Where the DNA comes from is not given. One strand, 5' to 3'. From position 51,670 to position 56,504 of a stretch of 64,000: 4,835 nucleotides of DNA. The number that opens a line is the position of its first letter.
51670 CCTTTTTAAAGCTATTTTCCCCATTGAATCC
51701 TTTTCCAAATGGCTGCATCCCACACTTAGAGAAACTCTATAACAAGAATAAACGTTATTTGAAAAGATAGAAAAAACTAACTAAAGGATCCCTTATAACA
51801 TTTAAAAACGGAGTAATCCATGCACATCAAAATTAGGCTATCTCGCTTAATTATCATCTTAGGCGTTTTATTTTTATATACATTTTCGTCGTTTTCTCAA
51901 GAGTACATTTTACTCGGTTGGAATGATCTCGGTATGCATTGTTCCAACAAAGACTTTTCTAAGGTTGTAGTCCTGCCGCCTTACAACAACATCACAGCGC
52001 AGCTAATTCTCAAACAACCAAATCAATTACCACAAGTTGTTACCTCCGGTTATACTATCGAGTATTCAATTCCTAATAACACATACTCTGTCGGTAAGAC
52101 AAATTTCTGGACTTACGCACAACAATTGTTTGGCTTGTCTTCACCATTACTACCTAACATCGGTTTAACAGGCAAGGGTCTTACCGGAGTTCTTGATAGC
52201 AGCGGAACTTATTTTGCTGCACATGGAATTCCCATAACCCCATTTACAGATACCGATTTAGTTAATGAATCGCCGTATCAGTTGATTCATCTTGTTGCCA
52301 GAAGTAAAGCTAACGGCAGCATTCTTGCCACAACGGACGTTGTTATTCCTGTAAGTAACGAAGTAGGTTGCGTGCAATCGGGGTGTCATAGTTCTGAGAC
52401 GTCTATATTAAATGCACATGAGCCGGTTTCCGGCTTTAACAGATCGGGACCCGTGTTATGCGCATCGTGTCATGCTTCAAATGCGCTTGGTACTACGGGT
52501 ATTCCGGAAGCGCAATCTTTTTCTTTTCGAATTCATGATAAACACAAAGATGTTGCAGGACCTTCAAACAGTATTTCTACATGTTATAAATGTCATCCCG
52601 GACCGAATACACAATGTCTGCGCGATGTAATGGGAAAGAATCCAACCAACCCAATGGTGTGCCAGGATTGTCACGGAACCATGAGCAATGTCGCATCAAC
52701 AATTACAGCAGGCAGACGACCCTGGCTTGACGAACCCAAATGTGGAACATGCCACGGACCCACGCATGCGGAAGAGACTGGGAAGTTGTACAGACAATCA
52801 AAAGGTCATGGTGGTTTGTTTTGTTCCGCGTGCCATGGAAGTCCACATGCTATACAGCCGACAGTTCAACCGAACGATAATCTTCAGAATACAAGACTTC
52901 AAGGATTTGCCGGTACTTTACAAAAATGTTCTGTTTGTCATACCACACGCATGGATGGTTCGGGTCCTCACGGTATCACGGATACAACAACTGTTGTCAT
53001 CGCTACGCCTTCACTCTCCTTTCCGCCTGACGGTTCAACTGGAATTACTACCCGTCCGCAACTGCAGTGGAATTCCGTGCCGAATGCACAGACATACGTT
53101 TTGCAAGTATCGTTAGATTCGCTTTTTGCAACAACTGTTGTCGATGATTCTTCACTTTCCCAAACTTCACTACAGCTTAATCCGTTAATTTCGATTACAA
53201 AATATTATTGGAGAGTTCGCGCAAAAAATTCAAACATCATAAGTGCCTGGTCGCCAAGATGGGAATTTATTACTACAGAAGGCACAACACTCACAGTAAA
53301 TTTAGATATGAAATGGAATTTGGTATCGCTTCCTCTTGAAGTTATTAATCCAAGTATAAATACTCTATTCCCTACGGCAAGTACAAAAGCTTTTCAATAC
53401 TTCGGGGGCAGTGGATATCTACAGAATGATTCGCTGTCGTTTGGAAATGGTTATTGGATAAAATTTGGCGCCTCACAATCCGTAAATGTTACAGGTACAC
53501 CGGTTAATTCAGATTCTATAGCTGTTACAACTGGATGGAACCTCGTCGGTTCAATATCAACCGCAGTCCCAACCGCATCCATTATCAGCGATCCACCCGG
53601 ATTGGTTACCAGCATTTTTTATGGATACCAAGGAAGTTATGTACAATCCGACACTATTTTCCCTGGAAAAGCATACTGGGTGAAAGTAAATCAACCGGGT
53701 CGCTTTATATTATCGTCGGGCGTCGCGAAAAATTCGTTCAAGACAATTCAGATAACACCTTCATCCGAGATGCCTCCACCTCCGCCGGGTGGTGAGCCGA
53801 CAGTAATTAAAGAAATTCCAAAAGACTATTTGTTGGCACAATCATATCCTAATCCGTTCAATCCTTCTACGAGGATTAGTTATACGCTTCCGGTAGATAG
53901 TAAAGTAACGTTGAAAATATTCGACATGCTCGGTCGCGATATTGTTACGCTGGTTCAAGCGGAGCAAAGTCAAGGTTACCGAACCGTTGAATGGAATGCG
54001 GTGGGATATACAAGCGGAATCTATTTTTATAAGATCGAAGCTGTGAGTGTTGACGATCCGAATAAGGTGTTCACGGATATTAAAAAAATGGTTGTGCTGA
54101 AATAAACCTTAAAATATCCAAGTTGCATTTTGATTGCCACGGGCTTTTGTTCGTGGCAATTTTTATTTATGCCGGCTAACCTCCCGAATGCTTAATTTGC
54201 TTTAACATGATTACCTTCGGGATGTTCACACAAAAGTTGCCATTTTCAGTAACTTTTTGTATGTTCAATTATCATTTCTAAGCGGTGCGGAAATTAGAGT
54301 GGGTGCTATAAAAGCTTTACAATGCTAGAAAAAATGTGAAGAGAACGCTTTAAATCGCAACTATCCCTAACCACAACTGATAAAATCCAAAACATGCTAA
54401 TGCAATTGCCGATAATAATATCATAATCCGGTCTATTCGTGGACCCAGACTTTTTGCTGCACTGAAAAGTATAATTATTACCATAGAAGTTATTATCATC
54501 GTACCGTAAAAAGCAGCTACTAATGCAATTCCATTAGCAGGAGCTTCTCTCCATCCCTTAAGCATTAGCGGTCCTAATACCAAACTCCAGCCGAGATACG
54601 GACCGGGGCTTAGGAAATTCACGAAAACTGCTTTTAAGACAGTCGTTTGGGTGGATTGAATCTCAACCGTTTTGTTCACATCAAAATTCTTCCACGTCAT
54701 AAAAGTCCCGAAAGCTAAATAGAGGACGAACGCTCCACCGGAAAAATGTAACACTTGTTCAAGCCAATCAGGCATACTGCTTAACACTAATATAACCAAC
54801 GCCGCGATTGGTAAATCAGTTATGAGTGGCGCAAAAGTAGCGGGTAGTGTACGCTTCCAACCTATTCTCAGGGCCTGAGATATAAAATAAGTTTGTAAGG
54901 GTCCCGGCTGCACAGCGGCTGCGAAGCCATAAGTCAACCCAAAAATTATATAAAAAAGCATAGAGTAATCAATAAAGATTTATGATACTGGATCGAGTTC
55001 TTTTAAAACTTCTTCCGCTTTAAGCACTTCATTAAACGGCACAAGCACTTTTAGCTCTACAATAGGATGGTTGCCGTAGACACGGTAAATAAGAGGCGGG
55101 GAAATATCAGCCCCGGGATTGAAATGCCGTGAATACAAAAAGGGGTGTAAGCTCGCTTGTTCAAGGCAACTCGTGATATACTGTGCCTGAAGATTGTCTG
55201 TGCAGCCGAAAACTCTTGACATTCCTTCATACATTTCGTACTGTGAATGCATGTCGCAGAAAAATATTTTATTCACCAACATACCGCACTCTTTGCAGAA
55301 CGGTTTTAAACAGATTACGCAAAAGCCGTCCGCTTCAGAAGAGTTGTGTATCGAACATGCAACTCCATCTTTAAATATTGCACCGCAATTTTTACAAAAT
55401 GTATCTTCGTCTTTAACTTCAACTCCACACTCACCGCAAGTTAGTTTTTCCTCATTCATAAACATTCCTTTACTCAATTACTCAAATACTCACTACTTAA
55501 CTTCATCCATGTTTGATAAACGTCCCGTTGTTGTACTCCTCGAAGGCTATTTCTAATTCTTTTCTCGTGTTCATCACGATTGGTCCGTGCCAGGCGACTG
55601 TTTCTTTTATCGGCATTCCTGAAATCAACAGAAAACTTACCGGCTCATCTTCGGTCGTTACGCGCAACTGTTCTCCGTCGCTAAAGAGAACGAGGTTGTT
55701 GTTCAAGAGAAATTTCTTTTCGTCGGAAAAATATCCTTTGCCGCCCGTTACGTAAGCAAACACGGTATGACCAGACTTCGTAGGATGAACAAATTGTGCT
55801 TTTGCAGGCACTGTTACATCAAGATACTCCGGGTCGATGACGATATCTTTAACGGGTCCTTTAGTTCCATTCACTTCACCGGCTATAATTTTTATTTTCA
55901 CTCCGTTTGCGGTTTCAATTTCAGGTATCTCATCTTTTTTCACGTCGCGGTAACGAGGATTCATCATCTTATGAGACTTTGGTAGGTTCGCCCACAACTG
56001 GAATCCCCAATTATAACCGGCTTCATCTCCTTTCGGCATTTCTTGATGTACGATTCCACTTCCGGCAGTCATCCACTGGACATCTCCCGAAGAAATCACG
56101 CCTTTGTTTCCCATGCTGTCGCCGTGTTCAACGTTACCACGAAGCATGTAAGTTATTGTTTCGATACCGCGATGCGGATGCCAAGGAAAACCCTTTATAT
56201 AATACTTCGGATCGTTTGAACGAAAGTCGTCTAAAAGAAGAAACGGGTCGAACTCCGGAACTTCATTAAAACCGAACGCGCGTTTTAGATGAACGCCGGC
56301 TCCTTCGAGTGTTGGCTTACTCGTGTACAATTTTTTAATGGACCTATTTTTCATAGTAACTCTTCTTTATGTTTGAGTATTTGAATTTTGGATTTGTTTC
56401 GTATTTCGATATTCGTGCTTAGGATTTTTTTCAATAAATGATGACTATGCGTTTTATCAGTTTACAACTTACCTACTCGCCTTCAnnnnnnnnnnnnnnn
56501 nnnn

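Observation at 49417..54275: ~4.8-kb segment bracketed by an imperfect 40-bp direct repeat: possible insertion/recombination footprint carrying TIR, PepSY and T9SS cytochrome genes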

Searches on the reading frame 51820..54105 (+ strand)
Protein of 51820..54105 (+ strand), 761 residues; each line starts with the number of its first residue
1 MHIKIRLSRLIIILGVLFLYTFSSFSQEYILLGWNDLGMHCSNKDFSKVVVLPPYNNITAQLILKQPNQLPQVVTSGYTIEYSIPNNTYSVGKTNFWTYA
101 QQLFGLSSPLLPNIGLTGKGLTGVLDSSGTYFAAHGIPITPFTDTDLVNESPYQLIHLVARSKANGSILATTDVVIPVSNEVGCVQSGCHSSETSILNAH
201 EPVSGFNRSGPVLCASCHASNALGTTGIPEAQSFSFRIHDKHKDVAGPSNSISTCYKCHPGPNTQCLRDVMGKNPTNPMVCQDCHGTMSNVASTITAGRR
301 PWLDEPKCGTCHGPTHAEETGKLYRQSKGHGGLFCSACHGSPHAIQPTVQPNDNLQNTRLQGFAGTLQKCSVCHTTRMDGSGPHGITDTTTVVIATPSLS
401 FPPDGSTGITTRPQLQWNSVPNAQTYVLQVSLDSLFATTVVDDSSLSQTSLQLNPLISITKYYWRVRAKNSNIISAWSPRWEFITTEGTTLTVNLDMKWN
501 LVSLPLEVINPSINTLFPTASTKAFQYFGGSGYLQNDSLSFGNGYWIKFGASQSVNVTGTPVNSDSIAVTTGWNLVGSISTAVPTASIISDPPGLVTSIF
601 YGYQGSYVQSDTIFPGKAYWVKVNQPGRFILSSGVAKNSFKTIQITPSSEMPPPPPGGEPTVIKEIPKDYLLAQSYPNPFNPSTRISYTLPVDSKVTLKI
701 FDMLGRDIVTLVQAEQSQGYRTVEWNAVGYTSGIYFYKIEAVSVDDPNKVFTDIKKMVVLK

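Call 9: search_protein_families(library=pfam, proteins=[window:51820-54105:+], max_evalue=0.01)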
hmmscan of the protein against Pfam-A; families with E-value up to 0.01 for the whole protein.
window:51820-54105:+ (761 aa): 7 families
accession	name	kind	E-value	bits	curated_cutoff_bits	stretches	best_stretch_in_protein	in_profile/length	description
PF18962.6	Por_Secre_tail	-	6.5e-08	33.2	27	1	676-742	2-65/75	Secretion system C-terminal sorting domain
PF22113.1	Mtrc-MtrF_II-IV_dom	-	7.6e-07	29.3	30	1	188-320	11-171/176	Outer membrane cytochrome MtrC/MtrF-like, domains II/IV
PF14522.11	Cytochrome_C7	-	4.5e-06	26.8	24.8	1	306-375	14-67/67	Cytochrome c7 and related cytochrome c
PF14537.11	Cytochrom_c3_2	-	0.00013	22.8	25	0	307-376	8-66/79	Cytochrome c3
PF25788.1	Ig_Rha78A_N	-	0.00077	20.1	27.4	1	411-483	18-99/105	Rha78A-like, N-terminal immunoglobulin domain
PF09699.15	Paired_CXXCH_1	-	0.0021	18.2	20.6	0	305-341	6-38/41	Doubled CXXCH motif (Paired_CXXCH_1)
PF16656.11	Pur_ac_phosph_N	-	0.0082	17.1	30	0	416-485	18-93/93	Purple acid Phosphatase, N-terminal domain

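Call 30: find_homologous_proteins(query=window:51820-54105:+, max_evalue=1e-20)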
Query window:51820-54105:+ (761 aa): 4656 proteins with E <= 1e-20 among 8000 candidates; the best 120 are listed.
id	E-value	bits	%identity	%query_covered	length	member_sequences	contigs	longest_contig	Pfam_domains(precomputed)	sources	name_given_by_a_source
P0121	0.0e+0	1763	100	100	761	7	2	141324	PF18962.8,PF14522.12,PF22113.2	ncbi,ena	-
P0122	0.0e+0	1364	76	100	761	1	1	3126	PF14537.12,PF18962.8,PF14522.12,PF22113.2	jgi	jgi:hypothetical protein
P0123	0.0e+0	1193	65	100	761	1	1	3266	PF18962.8,PF14522.12,PF22113.2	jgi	jgi:hypothetical protein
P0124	0.0e+0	1121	59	81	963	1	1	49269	PF18962.8,PF25788.3,PF14522.12,PF22113.2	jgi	jgi:hypothetical protein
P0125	0.0e+0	1109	59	80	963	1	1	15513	PF18962.8,PF25788.3,PF14522.12,PF16656.12,PF22113.2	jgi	jgi:hypothetical protein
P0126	0.0e+0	1094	66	85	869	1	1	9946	PF14537.12,PF25788.3,PF14522.12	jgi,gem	-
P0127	0.0e+0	1078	69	82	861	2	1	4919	PF14537.12,PF18962.8,PF14522.12,PF16656.12,PF22113.2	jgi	jgi:hypothetical protein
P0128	0.0e+0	1070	63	86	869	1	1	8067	PF18962.8,PF13860.13,PF14522.12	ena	-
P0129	0.0e+0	1070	68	83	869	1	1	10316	PF14537.12,PF18962.8,PF14522.12,PF22113.2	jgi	jgi:hypothetical protein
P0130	0.0e+0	1065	61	100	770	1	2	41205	PF14537.12,PF18962.8,PF14522.12,PF22113.2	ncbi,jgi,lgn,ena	-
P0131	0.0e+0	1063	66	84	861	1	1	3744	PF14537.12,PF18962.8,PF14522.12,PF22113.2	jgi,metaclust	metaclust:\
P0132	0.0e+0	1062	67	81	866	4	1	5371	PF14537.12,PF14522.12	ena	-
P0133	0.0e+0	1049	67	81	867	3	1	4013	PF14522.12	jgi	jgi:hypothetical protein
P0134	0.0e+0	1046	56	83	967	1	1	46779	PF13860.13,PF14522.12,PF22113.2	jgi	jgi:hypothetical protein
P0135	0.0e+0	1041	65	81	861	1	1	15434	PF18962.8,PF14522.12,PF22113.2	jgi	jgi:hypothetical protein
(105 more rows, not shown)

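Call 49: find_encoding_contigs(protein=P0361, flank=10000, max_places=5)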
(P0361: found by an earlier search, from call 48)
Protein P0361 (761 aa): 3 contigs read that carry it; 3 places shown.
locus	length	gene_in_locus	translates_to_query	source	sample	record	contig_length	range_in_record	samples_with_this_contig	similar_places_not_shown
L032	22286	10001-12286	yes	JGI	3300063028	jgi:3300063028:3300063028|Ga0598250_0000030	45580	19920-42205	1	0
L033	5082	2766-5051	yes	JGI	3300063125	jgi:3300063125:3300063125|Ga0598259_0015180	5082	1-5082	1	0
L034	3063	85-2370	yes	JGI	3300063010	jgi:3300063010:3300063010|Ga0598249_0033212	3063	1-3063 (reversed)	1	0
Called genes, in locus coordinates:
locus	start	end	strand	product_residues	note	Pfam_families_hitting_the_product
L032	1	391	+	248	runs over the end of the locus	PF00106:adh_short, PF08659:KR, PF13561:adh_short_C2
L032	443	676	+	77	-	PF00550:PP-binding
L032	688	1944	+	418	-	PF00109:ketoacyl-synt, PF02801:Ketoacyl-synt_C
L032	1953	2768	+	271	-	PF22935:RM44_endonuclase, PF14622:Ribonucleas_3_3, PF00636:Ribonuclease_3, PF00035:dsrm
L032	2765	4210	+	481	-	PF02347:GDC-P, PF00266:Aminotran_5 (weak), PF21478:GcvP2_C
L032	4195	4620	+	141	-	PF02629:CoA_binding (weak), PF13380:CoA_binding_2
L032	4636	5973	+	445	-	PF07244:POTRA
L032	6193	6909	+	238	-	PF20260:PUA_4, PF04452:Methyltrans_RNA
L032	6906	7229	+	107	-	-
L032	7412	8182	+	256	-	-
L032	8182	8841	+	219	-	PF09603:Fib_succ_major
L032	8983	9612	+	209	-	-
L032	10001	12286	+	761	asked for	PF14522:Cytochrome_C7 (faint), PF14537:Cytochrom_c3_2 (faint), PF22113:Mtrc-MtrF_II-IV_dom (faint), PF18962:Por_Secre_tail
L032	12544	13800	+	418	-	PF05977:MFS_3 (faint), PF07690:MFS_1, PF00083:Sugar_tr, PF03137:OATP (faint), PF07690:MFS_1 (weak)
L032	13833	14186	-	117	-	PF22570:LiaF-TM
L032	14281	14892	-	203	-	PF01810:LysE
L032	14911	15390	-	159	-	-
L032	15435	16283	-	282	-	PF02678:Pirin, PF05726:Pirin_C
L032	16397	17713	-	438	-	-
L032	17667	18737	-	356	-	PF03150:CCP_MauG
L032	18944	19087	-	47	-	-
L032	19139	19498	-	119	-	-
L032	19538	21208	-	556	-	PF00005:ABC_tran, PF02463:SMC_N (faint), PF13401:AAA_22 (faint), PF13555:AAA_29 (faint), PF01926:MMR_HSR1 (faint), PF12848:ABC_tran_Xtn, PF00005:ABC_tran, PF13476:AAA_23 (weak), +2 more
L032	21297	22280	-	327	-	PF00149:Metallophos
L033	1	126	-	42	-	?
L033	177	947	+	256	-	-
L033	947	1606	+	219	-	PF09603:Fib_succ_major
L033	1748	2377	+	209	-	-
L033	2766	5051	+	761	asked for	PF14522:Cytochrome_C7 (faint), PF14537:Cytochrom_c3_2 (faint), PF22113:Mtrc-MtrF_II-IV_dom (faint), PF18962:Por_Secre_tail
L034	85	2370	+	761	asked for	PF14522:Cytochrome_C7 (faint), PF14537:Cytochrom_c3_2 (faint), PF22113:Mtrc-MtrF_II-IV_dom (faint), PF18962:Por_Secre_tail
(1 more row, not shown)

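Call 58: search_protein_families(library=padloc, proteins=[window:51820-54105:+, L032:7412-8182:+, L032:8182-8841:+, L032:8983-9612:+], max_evalue=0.001)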
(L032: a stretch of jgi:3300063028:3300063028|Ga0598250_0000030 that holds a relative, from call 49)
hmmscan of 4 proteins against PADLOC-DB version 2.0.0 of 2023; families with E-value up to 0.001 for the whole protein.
window:51820-54105:+ (761 aa): 0 families

L032:7412-8182:+ (256 aa): 0 families

L032:8182-8841:+ (219 aa): 0 families

L032:8983-9612:+ (209 aa): 0 families

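Call 67: find_encoding_contigs(protein=P0364, flank=8000, max_places=4)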
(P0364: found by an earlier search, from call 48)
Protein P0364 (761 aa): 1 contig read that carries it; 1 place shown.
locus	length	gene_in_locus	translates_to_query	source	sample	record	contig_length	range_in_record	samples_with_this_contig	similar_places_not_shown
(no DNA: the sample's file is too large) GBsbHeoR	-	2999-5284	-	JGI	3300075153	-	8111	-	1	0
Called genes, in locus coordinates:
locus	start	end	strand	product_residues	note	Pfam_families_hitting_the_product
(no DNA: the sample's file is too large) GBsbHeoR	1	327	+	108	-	?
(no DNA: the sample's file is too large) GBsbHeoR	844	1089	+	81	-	-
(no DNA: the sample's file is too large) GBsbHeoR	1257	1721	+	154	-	PF12713:DUF3806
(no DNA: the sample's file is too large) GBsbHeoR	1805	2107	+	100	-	-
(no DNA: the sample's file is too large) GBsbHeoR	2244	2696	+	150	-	-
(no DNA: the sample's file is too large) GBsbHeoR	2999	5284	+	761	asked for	PF14522:Cytochrome_C7 (faint), PF14537:Cytochrom_c3_2 (faint), PF22113:Mtrc-MtrF_II-IV_dom (faint), PF18962:Por_Secre_tail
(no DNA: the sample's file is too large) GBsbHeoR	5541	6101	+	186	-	PF05635:23S_rRNA_IVP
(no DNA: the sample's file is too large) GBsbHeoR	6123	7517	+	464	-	-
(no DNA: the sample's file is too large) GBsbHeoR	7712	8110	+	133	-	?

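Call 68: find_encoding_contigs(protein=P0368, flank=5000, max_places=4)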
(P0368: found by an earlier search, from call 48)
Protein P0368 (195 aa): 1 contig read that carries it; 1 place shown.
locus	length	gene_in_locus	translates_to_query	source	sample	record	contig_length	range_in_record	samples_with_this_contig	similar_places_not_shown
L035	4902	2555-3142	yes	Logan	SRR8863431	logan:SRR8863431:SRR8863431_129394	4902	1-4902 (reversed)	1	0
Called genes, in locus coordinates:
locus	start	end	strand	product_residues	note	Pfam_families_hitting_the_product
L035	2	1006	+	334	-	?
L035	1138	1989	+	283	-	PF02678:Pirin, PF05726:Pirin_C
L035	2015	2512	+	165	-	PF13248:Zn_ribbon_3 (faint), PF13240:Zn_Ribbon_1 (weak)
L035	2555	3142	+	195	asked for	PF01810:LysE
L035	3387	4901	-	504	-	?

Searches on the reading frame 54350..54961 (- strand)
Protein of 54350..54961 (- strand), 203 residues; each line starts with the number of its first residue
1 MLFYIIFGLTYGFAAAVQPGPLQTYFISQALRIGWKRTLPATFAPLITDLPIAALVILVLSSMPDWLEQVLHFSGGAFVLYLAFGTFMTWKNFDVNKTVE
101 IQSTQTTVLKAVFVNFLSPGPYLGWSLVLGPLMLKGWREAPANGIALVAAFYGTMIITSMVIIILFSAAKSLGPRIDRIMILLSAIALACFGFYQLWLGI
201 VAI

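Call 9: search_protein_families(library=pfam, proteins=[window:54350-54961:-], max_evalue=0.01)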
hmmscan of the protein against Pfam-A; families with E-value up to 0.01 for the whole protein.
window:54350-54961:- (203 aa): 1 family
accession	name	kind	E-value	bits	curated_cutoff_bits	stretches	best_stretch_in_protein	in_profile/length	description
PF01810.24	LysE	-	1.7e-10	41.1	25.6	1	14-194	2-188/193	LysE type translocator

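Call 11: find_encoding_contigs(protein=window:54350-54961:-, flank=10000, max_places=10)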
Protein window:54350-54961:- (203 aa): 4 contigs read that carry it; 2 places shown.
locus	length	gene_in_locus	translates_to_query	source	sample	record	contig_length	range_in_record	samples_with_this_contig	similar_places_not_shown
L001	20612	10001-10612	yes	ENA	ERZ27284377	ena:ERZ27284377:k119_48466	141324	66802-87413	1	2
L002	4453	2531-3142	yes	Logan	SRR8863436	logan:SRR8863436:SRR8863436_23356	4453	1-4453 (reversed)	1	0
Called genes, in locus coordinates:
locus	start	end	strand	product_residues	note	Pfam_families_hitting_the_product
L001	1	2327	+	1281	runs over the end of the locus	PF00989:PAS, PF13426:PAS_9, PF08448:PAS_4, PF13426:PAS_9, PF01590:GAF, PF13185:GAF_2, PF00989:PAS, PF08448:PAS_4, +9 more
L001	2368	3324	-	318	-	-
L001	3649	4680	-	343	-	PF13385:Laminin_G_3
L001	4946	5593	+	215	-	-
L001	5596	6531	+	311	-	PF07920:DUF1684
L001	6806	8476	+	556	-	PF00005:ABC_tran, PF02463:SMC_N (faint), PF13401:AAA_22 (faint), PF01926:MMR_HSR1 (faint), PF13304:AAA_21 (faint), PF12848:ABC_tran_Xtn, PF00005:ABC_tran, PF13476:AAA_23 (weak)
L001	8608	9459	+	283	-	PF02678:Pirin, PF05726:Pirin_C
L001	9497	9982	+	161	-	PF13248:Zn_ribbon_3 (faint), PF13240:Zn_Ribbon_1 (weak)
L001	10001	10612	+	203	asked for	PF01810:LysE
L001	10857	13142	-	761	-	PF14522:Cytochrome_C7 (faint), PF22113:Mtrc-MtrF_II-IV_dom (faint), PF18962:Por_Secre_tail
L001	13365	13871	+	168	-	PF03413:PepSY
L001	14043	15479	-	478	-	PF08357:SEFIR, PF13676:TIR_2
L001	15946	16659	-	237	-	PF20260:PUA_4, PF04452:Methyltrans_RNA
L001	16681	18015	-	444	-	PF07244:POTRA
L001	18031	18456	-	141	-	PF02629:CoA_binding (weak), PF13380:CoA_binding_2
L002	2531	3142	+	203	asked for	PF01810:LysE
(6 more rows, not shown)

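Call 48: list_cluster_members(proteins=[P0121, window:54350-54961:-, window:51091-51597:-])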
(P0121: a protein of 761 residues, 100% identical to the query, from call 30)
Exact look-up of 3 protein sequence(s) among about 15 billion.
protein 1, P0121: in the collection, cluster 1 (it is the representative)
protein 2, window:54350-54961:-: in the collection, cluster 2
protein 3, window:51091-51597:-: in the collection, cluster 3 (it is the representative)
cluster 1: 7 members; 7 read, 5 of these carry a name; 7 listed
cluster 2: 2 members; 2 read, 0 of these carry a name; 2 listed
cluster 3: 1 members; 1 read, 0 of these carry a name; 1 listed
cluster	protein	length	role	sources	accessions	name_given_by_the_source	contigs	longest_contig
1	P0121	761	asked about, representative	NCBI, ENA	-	-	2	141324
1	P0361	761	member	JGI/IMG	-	hypothetical protein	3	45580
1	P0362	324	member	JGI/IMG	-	hypothetical protein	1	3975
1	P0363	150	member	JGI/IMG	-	hypothetical protein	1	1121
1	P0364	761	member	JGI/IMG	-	hypothetical protein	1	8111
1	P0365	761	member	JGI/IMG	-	hypothetical protein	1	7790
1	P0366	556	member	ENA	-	-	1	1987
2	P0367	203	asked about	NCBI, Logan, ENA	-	-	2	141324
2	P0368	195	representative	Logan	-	-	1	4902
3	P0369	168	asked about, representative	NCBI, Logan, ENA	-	-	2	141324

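Call 58: search_protein_families(library=padloc, proteins=[L032:7412-8182:+, L032:8182-8841:+, L032:8983-9612:+], max_evalue=0.001)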
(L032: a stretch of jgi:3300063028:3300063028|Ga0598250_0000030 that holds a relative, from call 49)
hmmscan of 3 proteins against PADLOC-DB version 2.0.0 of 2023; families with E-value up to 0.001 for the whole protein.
L032:7412-8182:+ (256 aa): 0 families

L032:8182-8841:+ (219 aa): 0 families

L032:8983-9612:+ (209 aa): 0 families

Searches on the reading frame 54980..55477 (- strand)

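Call 9: search_protein_families(library=pfam, proteins=[window:54980-55477:-], max_evalue=0.01)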
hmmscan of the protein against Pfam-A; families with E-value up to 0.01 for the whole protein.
window:54980-55477:- (165 aa): 5 families
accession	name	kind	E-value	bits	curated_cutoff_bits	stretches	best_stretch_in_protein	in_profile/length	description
PF13240.11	Zn_Ribbon_1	-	6.6e-06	26.2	25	1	14-33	2-21/23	zinc-ribbon domain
PF13248.11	Zn_ribbon_3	-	0.00018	21.3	27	1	11-33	2-24/26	zinc-ribbon domain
PF00643.29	zf-B_box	-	0.0026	18.3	24.1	1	40-66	5-30/42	B-box zinc finger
PF17032.10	Zn_ribbon_15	-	0.0045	18.2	28.9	1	5-32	46-73/73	zinc-ribbon family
PF12773.13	DZR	-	0.0092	16.6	27.3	1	13-32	26-45/45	Double zinc ribbon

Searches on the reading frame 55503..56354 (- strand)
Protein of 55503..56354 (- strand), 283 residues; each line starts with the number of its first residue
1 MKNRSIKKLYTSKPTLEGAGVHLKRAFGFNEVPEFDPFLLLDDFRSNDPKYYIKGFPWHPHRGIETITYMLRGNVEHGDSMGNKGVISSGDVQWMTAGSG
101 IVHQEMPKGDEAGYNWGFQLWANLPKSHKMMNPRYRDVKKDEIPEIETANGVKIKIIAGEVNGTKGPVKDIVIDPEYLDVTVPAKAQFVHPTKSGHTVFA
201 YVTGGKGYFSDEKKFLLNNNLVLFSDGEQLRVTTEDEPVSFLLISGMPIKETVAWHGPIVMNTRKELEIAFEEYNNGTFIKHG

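Call 9: search_protein_families(library=pfam, proteins=[window:55503-56354:-], max_evalue=0.01)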
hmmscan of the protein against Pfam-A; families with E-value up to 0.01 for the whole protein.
window:55503-56354:- (283 aa): 2 families
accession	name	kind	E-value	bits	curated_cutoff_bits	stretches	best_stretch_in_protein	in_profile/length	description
PF02678.22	Pirin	-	2.3e-33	114.9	26.1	1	21-121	2-107/108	Pirin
PF05726.19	Pirin_C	-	1.3e-26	93.4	27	1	177-279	1-102/103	Pirin C-terminal cupin domain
